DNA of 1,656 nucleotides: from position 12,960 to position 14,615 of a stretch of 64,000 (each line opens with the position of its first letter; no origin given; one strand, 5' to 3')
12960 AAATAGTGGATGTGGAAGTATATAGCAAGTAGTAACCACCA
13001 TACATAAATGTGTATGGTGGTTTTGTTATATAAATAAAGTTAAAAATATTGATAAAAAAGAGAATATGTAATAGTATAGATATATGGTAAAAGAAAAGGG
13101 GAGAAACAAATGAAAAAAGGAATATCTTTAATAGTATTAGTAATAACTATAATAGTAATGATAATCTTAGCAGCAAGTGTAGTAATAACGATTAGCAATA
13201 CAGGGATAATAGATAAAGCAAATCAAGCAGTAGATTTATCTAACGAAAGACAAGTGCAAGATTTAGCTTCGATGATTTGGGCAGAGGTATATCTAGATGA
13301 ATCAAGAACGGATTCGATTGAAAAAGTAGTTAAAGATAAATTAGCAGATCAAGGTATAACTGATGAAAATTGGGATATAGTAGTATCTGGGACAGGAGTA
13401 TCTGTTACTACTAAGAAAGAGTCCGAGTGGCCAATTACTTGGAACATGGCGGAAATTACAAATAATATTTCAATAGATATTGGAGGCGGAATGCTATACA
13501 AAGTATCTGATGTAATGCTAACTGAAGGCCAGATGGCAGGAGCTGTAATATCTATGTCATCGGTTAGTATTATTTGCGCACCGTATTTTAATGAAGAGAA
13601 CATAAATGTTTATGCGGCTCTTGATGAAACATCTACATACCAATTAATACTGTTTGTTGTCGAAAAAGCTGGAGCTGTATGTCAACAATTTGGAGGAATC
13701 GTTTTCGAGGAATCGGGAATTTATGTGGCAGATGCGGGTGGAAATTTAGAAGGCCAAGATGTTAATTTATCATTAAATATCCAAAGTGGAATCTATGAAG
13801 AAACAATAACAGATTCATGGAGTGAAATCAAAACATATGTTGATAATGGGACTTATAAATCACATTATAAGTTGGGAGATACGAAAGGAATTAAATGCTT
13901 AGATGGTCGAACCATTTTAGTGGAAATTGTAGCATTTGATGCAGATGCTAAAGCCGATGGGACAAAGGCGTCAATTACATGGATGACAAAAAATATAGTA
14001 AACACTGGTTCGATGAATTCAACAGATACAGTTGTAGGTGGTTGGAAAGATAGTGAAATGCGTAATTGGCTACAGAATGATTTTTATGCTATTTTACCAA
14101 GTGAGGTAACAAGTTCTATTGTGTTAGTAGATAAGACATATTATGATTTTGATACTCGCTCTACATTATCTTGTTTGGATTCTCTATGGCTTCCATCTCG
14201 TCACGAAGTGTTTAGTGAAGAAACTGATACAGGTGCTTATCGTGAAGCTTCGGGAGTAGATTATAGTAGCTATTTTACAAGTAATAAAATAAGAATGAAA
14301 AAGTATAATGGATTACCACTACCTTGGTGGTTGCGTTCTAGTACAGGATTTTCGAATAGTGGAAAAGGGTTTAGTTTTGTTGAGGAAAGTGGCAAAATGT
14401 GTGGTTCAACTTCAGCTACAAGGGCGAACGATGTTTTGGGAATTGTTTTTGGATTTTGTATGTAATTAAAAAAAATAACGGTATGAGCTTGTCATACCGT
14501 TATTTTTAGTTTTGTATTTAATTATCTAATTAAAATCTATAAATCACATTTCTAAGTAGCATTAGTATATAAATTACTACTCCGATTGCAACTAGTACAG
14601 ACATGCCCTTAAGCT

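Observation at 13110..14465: Dispersed family of proteins with a non-canonical type-IV-pilin-like N terminus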

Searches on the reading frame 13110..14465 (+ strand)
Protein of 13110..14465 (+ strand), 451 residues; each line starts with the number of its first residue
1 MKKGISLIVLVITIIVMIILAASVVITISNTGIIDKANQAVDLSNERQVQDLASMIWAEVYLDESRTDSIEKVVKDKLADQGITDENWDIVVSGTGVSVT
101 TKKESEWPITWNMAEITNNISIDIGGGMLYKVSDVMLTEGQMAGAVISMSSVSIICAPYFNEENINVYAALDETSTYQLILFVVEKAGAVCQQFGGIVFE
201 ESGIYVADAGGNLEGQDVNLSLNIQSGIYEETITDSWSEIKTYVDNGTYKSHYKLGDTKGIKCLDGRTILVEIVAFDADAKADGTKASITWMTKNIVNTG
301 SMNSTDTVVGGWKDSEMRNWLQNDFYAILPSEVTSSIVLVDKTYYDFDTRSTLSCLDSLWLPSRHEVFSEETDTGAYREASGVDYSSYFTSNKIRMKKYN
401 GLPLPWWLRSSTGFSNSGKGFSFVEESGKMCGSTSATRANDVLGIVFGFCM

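Call 6: search_protein_families(library=pfam, proteins=[window:13110-14465:+], max_evalue=1)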
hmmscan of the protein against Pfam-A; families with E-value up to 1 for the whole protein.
window:13110-14465:+ (451 aa): 2 families
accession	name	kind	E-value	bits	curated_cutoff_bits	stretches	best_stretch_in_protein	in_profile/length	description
PF19789.6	DUF6273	-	3.4e-15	56.7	23.5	1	298-429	20-151/172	Domain of unknown function (DUF6273)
PF16964.10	TadF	-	0.094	13.1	27.3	1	4-107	8-110/178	Putative tight adherence pilin protein F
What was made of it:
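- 13110..14465 (+): Focal gene (locus 2), 451 aa: pilin-like N-module, a beta-rich middle domain and a DUF6273 C-terminal module. Pfam DUF6273 at 3.4e-15, residues 298-429 (call 6).
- On TadF pseudopilin (PF16964): 13.1 bits against 27.3 for locus 2 (call 6).
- On DUF6273 (PF19789): 56.7 bits against 23.5, residues 298-429 (call 6).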

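Call 7: search_protein_families(library=ncbifam, proteins=[window:13110-14465:+], max_evalue=1)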
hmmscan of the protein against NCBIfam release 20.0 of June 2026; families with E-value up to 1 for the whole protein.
window:13110-14465:+ (451 aa): 1 family
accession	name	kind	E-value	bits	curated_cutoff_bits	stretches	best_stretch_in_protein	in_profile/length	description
NF050062.1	FlagModPtmA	equivalog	0.02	14.4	350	1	50-171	50-166/256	flagellin modification protein PtmA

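Call 12: find_homologous_proteins(query=window:13110-14465:+)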
Query window:13110-14465:+ (451 aa): 975 proteins with E <= 0.001 among 8000 candidates; the best 120 are listed.
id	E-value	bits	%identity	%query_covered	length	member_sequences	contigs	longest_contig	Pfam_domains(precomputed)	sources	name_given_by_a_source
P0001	1.3e-292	988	99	100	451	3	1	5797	PF19789.7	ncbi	-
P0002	4.9e-236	802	79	100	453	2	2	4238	PF19789.7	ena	-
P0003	9.4e-195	665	66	100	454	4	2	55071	PF19789.7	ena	-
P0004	2.8e-77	278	42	88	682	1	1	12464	PF19789.7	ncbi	-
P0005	1.8e-73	266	44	77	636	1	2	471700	PF19789.7,PF07963.18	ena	-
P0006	2.6e-57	213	38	50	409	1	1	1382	PF19789.7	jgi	-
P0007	1.5e-48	184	47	48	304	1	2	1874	PF19789.7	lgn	-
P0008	3.1e-48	183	41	41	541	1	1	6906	PF19789.7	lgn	-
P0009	4.7e-47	179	46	48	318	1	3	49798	PF19789.7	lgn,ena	-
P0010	5.4e-46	175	45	48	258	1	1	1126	PF19789.7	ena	-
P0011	7.7e-46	175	45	48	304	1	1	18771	PF19789.7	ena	-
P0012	4.0e-44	169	45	50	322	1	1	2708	PF19789.7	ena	-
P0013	9.0e-44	168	46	49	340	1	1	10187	PF13306.13,PF19789.7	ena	-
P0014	1.5e-42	164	49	39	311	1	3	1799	PF19789.7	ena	-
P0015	4.8e-40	156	43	49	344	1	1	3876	PF13306.13,PF19789.7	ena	-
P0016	5.8e-40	155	44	49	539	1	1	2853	PF13306.13,PF19789.7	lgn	-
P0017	7.0e-39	152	39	52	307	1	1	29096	PF19789.7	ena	-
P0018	1.7e-38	151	43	49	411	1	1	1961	PF13306.13,PF19789.7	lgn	-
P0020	1.0e-37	148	43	49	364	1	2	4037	PF13306.13,PF19789.7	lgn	-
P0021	1.6e-37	147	40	53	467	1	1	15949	PF13306.13,PF19789.7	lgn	-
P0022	1.8e-37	147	44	48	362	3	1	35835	PF13306.13,PF19789.7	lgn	-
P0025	1.8e-36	144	43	49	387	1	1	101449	PF13306.13,PF19789.7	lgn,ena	-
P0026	6.0e-36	142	40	50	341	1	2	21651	PF19789.7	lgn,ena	-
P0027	6.8e-36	142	39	49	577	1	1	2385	PF13306.13,PF19789.7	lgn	-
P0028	1.2e-35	141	42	49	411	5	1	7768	PF13306.13,PF19789.7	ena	-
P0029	1.7e-35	141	41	49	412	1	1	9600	PF13306.13,PF19789.7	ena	-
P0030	1.7e-35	141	41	49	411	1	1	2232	PF13306.13,PF19789.7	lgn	-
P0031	2.3e-35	140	35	51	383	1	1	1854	PF19789.7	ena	-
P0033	2.7e-35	140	42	49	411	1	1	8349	PF13306.13,PF19789.7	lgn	-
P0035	3.0e-35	140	42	49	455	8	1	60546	PF13306.13,PF19789.7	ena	-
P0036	3.7e-35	140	42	49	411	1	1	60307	PF13306.13,PF19789.7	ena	-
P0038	4.7e-35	139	41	50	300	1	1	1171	PF19789.7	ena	-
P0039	5.0e-35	139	42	49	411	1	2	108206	PF13306.13,PF19789.7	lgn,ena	-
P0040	7.4e-35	139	42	49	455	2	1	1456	PF13306.13,PF19789.7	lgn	-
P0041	2.0e-34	137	42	49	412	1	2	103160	PF13306.13,PF19789.7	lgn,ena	-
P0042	2.9e-34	137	40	53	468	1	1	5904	PF13306.13,PF19789.7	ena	-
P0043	2.9e-34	137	41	49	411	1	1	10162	PF13306.13,PF19789.7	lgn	-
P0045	3.8e-34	136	43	49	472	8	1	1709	PF13306.13,PF19789.7,PF13855.13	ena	-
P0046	3.9e-34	136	68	23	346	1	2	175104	-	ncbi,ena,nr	ncbi:MAG: hypothetical protein IKL68_00600 [Clostridia bacterium]|nr:hypothetical protein [Clostridi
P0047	4.3e-34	136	40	49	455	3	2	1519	PF13306.13,PF19789.7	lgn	-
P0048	4.7e-34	136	41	49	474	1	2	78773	PF13306.13,PF19789.7,PF13855.13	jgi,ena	-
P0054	1.3e-32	131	43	41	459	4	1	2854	PF13306.13,PF19789.7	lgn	-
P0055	2.3e-32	130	41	49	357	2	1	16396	PF13306.13,PF19789.7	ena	-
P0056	4.4e-32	129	39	49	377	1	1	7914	PF19789.7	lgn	-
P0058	5.9e-32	129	38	49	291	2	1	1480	PF19789.7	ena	-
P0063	3.1e-31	127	40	50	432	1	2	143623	PF13306.13,PF19789.7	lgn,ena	-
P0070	5.6e-31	126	42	49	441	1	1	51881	PF13306.13,PF19789.7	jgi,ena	-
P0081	4.5e-30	123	63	24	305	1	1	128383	PF13229.13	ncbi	-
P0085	8.2e-30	122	40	50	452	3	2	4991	PF13306.13,PF19789.7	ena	-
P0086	9.9e-30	122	38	49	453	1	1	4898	PF13306.13,PF19789.7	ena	-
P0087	1.0e-29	122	39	49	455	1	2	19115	PF13306.13,PF19789.7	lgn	-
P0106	4.6e-29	120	36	49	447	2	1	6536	PF19789.7,PF00395.26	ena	-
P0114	5.9e-29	119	37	49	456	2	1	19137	PF13306.13,PF19789.7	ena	-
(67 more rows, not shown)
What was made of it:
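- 13110..14465 (+): Orthologues P0001-P0003 at 66-99% identity (call 12).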

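Call 15: find_encoding_contigs(protein=window:13110-14465:+, flank=10000)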
Protein window:13110-14465:+ (451 aa): no gene with exactly this product is on record in the collection.
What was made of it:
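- Tried and rejected: The exact-sequence look-up of the focal protein found nothing on record (call 15).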

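Call 17: find_encoding_contigs(protein=P0046, flank=10000, max_places=3)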
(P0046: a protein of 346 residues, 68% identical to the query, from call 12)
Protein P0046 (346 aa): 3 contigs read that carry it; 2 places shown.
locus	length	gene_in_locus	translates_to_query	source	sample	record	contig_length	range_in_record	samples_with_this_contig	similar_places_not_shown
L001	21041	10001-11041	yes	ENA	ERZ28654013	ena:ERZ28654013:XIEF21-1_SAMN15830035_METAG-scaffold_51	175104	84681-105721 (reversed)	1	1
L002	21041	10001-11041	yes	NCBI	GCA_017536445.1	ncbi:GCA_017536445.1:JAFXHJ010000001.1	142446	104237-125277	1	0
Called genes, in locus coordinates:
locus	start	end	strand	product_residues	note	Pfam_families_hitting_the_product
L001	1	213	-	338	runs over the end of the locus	PF07451:SpoVAD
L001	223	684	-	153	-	PF03862:SpoVAC_SpoVAEB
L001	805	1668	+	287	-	PF02578:Cu-oxidase_4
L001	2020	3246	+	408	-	-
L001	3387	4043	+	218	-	PF00702:Hydrolase, PF13419:HAD_2 (weak), PF13242:Hydrolase_like (weak)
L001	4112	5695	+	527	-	PF00005:ABC_tran, PF13304:AAA_21 (faint), PF12848:ABC_tran_Xtn, PF00005:ABC_tran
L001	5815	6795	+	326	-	PF00696:AA_kinase, PF22468:ACT_9 (weak)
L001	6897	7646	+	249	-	PF13328:HD_4, PF01966:HD (weak)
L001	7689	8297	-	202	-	PF08534:Redoxin (weak)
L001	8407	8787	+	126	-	PF00636:Ribonuclease_3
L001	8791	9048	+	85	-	-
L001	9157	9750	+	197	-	-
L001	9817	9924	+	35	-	-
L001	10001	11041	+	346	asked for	-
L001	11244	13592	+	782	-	PF19732:SpoIIE_N, PF07228:SpoIIE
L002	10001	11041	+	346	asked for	-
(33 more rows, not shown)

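Call 26: find_encoding_contigs(protein=P0081, flank=10000, max_places=3)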
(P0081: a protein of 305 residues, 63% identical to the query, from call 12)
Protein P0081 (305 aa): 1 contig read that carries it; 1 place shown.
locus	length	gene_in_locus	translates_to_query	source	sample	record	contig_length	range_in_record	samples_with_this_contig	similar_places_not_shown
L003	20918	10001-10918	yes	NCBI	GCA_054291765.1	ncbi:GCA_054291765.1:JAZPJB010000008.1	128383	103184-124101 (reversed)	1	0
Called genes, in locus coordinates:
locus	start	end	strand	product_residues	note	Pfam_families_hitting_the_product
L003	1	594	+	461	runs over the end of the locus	PF02127:Peptidase_M18, PF05343:Peptidase_M42 (faint)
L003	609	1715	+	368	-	PF01098:FTSW_RODA_SPOVE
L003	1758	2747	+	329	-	PF01207:Dus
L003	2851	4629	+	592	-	-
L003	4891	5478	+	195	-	PF04203:Sortase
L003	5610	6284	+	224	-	PF12844:HTH_19, PF13560:HTH_31, PF01381:HTH_3, PF13443:HTH_26 (weak)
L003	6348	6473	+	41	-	-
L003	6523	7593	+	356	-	PF03382:DUF285 (weak), PF13306:LRR_5 (weak)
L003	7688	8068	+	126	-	PF02452:PemK_toxin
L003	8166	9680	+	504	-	PF00753:Lactamase_B, PF10996:Beta-Casp (weak)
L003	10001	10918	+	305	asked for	PF13229:Beta_helix (weak)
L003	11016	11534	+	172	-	-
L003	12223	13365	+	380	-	PF11187:Mbeg1-like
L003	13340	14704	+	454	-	PF01938:TRAM, PF05958:tRNA_U5-meth_tr, PF02475:TRM5-TYW2_MTfase (weak), PF03602:Cons_hypoth95, PF05175:MTS (weak), PF09445:Methyltransf_15 (weak), PF13847:Methyltransf_31 (weak)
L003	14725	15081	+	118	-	-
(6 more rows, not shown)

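Call 27: find_encoding_contigs(protein=P0005, flank=10000, max_places=2)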
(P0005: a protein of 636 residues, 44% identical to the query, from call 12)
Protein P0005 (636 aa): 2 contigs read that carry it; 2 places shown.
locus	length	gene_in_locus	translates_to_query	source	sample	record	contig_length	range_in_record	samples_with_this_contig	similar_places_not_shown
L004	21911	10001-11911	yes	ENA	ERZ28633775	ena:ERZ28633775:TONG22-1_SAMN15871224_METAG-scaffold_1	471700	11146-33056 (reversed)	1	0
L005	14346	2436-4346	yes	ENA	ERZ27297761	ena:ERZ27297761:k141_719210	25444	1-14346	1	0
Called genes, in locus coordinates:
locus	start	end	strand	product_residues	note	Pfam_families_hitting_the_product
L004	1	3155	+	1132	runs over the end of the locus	PF03442:CBM_X2 (weak), PF19789:DUF6273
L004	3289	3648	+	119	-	-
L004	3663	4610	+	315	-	-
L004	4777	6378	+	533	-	PF07963:N_methyl (weak), PF19789:DUF6273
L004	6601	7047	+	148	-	-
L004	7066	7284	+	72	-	-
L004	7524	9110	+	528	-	-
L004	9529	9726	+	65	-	-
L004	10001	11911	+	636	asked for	PF07963:N_methyl (weak), PF19789:DUF6273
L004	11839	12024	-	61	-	-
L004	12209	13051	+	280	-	PF06414:Zeta_toxin, PF13671:AAA_33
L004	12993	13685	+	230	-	PF02811:PHP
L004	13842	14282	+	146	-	-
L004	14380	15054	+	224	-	-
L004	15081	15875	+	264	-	-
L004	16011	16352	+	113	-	-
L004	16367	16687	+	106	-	-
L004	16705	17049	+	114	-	-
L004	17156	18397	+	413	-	PF01139:RtcB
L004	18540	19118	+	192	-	-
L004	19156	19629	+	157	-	-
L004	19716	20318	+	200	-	-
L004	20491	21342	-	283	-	-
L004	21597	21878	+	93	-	PF13545:HTH_Crp_2, PF25213:HVO_A0261_N (weak), PF12802:MarR_2 (weak), PF13412:HTH_24 (weak), PF15977:HTH_46 (weak)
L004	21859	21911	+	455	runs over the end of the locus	-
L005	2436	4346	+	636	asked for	PF07963:N_methyl (weak), PF19789:DUF6273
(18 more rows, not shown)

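Call 83: predict_structure(alignment_id=A5)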
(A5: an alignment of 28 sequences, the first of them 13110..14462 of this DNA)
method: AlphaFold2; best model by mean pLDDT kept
length: 451 residues; sequences in the alignment: 28
mean_pLDDT: 79.7   pTM: 0.60
mean pLDDT of the five models: 79.7, 79.6, 78.0, 77.1, 76.8
residues with pLDDT >= 90: 131; 70-90: 218; 50-70: 74; < 50: 28
segments of 3 or more residues with pLDDT < 50: 1-4, 25-38, 103-105, 224-227
pLDDT, mean of each block of 10 residues (from residue 1): 53 71 44 43 72 85 84 88 80 82 57 63 62 71 68 72 83 79 85 81 82 74 56 95 97 96 83 96 94 91 88 94 93 95 88 94 88 63 88 88 88 70 90 76 94 96
secondary structure, 60 per line:
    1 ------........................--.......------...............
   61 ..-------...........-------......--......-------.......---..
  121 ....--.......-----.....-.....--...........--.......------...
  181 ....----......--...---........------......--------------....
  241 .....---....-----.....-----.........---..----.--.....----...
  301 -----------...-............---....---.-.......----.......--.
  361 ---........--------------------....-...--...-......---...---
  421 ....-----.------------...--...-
elements in order: H7-30 H33-39 H46-62 H70-80 E88-93 E96-101 E109-112 E119-124 E127-133 H139-143 E145-149 E152-162 E165-171 E178-184 E189-191 E197-199 E203-210 E217-222 H237-245 H249-252 E258-262 E268-276 E289-293 E298-300 H316-327 H331-334 E340-346 E351-357 H364-371 H392-395 E397-399 E402-404 E406-411 E421-424 E443-445 E448-450
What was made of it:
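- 13110..14465 (+): AF2 model with pLDDT 79.7 (call 83).
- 13122..13190 (+): Hydrophobic alpha1-N-like helix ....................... (Ile+1, Val+5, no acidic residue). AF2 helix 7-30 (call 83).
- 13434..13775 (+): Middle beta-rich domain (residues ~109-222), function unknown. AF2 secondary structure with pLDDT 60-85 (call 83).
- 13797..14462 (+): C-terminal globular module containing DUF6273 (probable ligand-binding domain, reported as C-type-lectin-like). Pfam hit (call 6). pLDDT about 90 (call 83).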

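Call 85: search_protein_families(library=pfam, alignment_id=A6, max_evalue=0.001)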
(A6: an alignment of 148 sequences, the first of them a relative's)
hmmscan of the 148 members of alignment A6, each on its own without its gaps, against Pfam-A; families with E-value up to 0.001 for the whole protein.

A. member 1, P0001 (451 aa): 1 family
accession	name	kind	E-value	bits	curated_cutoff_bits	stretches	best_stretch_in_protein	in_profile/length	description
PF19789.6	DUF6273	-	3.5e-15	56.7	23.5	1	298-429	20-151/172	Domain of unknown function (DUF6273)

B. families by the number of members that match (of 148 scanned): 17 families
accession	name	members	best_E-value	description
PF13306.12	LRR_5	25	2e-83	BspA type Leucine rich repeat region (6 copies)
PF19789.6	DUF6273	13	7.3e-18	Domain of unknown function (DUF6273)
PF13855.12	LRR_8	13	1.4e-16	Leucine rich repeat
PF16964.10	TadF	7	5.4e-05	Putative tight adherence pilin protein F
PF09682.15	Phage_holin_6_1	5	6.3e-07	Bacteriophage holin of superfamily 6 (Holin_LLH)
PF07591.16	PT-HINT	3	7.4e-21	Pretoxin HINT domain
PF13403.11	Hint_2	3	3.6e-06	Hint domain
PF14890.11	Intein_splicing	3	1.9e-05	Intein splicing domain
PF03382.20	DUF285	2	7.3e-06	Mycoplasma protein of unknown function, DUF285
PF05887.16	Trypan_PARP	2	4e-05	Procyclic acidic repetitive protein (PARP)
PF02368.24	Big_2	1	2.2e-07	Bacterial Ig-like domain (group 2)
PF13229.12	Beta_helix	1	3.8e-07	Right handed beta helix region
PF08140.16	Cuticle_1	1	3.2e-06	Crustacean cuticle protein repeat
PF12799.13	LRR_4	1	7.4e-06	Leucine Rich repeats (2 copies)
PF16145.10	DUF4853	1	3.1e-05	Domain of unknown function (DUF4853)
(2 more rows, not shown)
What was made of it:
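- On TadF pseudopilin (PF16964): The best E-value among 148 members is 5.4e-5 (call 85).
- Closest known: TadF pseudopilin. Same: Seven of 148 members hit at E<=1e-3 (calls 6, 85).
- Seven of 148 members hit the TadF pseudopilin model at E<=1e-3, all below its threshold (call 85).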

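Call 86: fold_search(model_id=the predicted structure, library=pdb)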
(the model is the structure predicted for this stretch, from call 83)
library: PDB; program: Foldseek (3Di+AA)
matches with E <= 10: 718; with E <= 0.001: 0
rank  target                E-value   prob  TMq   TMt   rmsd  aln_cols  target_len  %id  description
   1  5nmy_MODEL_1_A        4.9e-02  0.12  0.10  0.16  20.6       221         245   11  NMR solution structure of lysostaphin (released 2018-05-16)
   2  5kqb_MODEL_1_A        1.2e-01  0.35  0.10  0.25  12.4        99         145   12  Identification and structural characterization of LytU (released 2017-08-02)
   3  7sgz_H                2.2e-01  0.05  0.09  0.13  14.3       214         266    8  Structure of the yeast Rad24-RFC loader bound to DNA and the closed 9-1-1 clamp (released 2022-03-23)
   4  5jk2_H                2.6e-01  0.30  0.10  0.30   7.3       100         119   14  Crystal structure of Treponema pallidum Tp0751 (Pallilysin) (released 2016-10-12)
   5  6hk6_G                2.9e-01  0.15  0.09  0.13  13.8       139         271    7  Human RIOK2 bound to inhibitor (released 2018-10-24)
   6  4lxc_C                3.4e-01  0.06  0.09  0.16  20.9       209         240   11  The antimicrobial peptidase lysostaphin from Staphylococcus simulans (released 2014-07-09)
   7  3mep_C                3.4e-01  0.04  0.07  0.13  15.2       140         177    9  Crystal Structure of ECA2234 protein from Erwinia carotovora, Northeast Structural Genomics Consortium Target EwR44 (released 2010-04-14)
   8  2vh4_A                3.6e-01  0.06  0.08  0.10  17.3       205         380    8  Structure of a loop C-sheet serpin polymer (released 2008-01-08)
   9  5jk2_B                4.0e-01  0.23  0.10  0.29   7.3       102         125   14  Crystal structure of Treponema pallidum Tp0751 (Pallilysin) (released 2016-10-12)
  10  4qpb_B                4.0e-01  0.11  0.09  0.23  13.1       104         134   13  Catalytic domain of the antimicrobial peptidase lysostaphin from Staphylococcus simulans crystallized in the absence o (released 2014-07-09)
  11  9irq_A                4.0e-01  0.05  0.10  0.07  19.6       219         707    7  Alginate lyase (Microbulbifer sp. ALW1) (released 2025-01-22)
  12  4lxc_D                4.0e-01  0.04  0.08  0.13  20.5       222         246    8  The antimicrobial peptidase lysostaphin from Staphylococcus simulans (released 2014-07-09)
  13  1ova_B                4.3e-01  0.11  0.06  0.07  13.4       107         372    6  CRYSTAL STRUCTURE OF UNCLEAVED OVALBUMIN AT 1.95 ANGSTROMS RESOLUTION (released 1992-04-15)
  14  2pef                  4.3e-01  0.09  0.09  0.11  16.9       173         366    8  Crystal Structure of a Thermophilic Serpin, Tengpin, in the Latent State (released 2007-06-19)
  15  4b1m_A                4.3e-01  0.03  0.07  0.13  16.1       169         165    9  CARBOHYDRATE BINDING MODULE CBM66 FROM BACILLUS SUBTILIS (released 2012-12-12)
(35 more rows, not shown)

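Call 88: fold_search(model_id=the predicted structure, library=viral)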
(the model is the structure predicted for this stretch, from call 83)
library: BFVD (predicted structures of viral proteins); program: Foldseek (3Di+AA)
matches with E <= 10: 789; with E <= 0.001: 19
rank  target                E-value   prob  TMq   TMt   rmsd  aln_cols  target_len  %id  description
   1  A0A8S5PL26            6.7e-12  1.00  0.36  0.33  21.3       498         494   13  DUF6273 domain-containing protein [Siphoviridae sp. ctOSJ35]
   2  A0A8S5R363            5.5e-11  1.00  0.36  0.81   4.0       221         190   23  DUF6273 domain-containing protein [Siphoviridae sp. ct6d71]
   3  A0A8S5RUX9            6.6e-11  1.00  0.37  0.31   6.2       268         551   18  (no name in the UniProt tables at hand)
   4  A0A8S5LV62            7.4e-11  1.00  0.40  0.43  18.7       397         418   16  Uncharacterized protein [Siphoviridae sp. ctFn287]
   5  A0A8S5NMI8            3.8e-10  1.00  0.35  0.57  15.3       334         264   17  Retinoblastoma-binding protein-like protein [Siphoviridae sp. ctGMq5]
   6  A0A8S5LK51            1.4e-09  1.00  0.35  0.42   5.1       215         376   19  DUF6273 domain-containing protein [Siphoviridae sp. ctnhN1]
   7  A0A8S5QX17            3.2e-09  1.00  0.36  0.27  23.3       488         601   12  Concanavalin A-like lectin/glucanase superfamily protein [Siphoviridae sp. ctcuE16]
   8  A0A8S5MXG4            1.4e-08  1.00  0.38  0.27  21.5       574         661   11  DUF6273 domain-containing protein [Siphoviridae sp. ct91l7]
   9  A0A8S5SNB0            4.4e-08  1.00  0.31  0.83   2.9       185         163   20  DUF6273 domain-containing protein [Siphoviridae sp. ctCb814]
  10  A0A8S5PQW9            8.2e-08  1.00  0.38  0.35  25.0       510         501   10  DUF6273 domain-containing protein [Podoviridae sp. ct8dV2]
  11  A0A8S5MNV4            1.0e-07  1.00  0.31  0.64   3.6       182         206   15  DUF6273 domain-containing protein [Myoviridae sp. ctI7W9]
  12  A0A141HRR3            2.2e-07  1.00  0.35  0.12   4.5       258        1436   16  (no name in the UniProt tables at hand)
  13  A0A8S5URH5            5.4e-07  1.00  0.34  0.47   4.9       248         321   16  Uncharacterized protein [Myoviridae sp. ctsIb3]
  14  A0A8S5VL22            5.4e-07  1.00  0.35  0.22  18.6       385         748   12  (no name in the UniProt tables at hand)
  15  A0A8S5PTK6            8.0e-07  1.00  0.36  0.37   4.2       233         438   14  Uncharacterized protein [Myoviridae sp. ctzS633]
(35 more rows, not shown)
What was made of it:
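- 13797..14462 (+): Foldseek hits to 18 gut-phage DUF6273 or receptor-binding proteins, E down to 7e-12 (call 88).
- On DUF6273 (PF19789): The fold matches phage DUF6273 proteins (call 88).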
